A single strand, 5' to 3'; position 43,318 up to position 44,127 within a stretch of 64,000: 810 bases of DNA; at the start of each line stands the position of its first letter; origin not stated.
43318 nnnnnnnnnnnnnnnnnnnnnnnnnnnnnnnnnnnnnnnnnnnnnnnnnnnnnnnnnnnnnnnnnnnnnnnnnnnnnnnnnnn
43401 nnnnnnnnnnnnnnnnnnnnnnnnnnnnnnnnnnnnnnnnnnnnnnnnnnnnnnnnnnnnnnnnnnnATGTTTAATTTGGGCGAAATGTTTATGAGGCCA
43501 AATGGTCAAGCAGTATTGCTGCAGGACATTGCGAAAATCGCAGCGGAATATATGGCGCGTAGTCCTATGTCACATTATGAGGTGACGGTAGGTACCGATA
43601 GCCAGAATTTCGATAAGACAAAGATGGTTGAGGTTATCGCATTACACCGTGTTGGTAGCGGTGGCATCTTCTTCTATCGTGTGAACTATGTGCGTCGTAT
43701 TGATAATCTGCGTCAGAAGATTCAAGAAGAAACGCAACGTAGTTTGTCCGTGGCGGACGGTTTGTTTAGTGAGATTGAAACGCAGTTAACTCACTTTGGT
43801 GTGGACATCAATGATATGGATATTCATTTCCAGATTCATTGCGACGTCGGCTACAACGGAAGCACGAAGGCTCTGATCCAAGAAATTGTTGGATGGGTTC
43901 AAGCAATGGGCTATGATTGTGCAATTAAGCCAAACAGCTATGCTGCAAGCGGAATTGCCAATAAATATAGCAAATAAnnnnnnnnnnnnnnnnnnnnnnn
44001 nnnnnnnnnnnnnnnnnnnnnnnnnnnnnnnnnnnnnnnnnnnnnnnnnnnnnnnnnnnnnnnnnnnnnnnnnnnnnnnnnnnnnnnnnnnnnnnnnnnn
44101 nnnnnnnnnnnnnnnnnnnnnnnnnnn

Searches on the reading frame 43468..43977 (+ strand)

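Call 10: search_protein_families(library=pfam, proteins=[window:43468-43977:+], max_evalue=0.001)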
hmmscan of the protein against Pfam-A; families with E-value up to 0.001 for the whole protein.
window:43468-43977:+ (169 aa): 1 family
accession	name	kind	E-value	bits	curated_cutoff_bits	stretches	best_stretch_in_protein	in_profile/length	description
PF04308.18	RNaseH_like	-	1.1e-45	155.6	25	1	25-169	6-145/145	Ribonuclease H-like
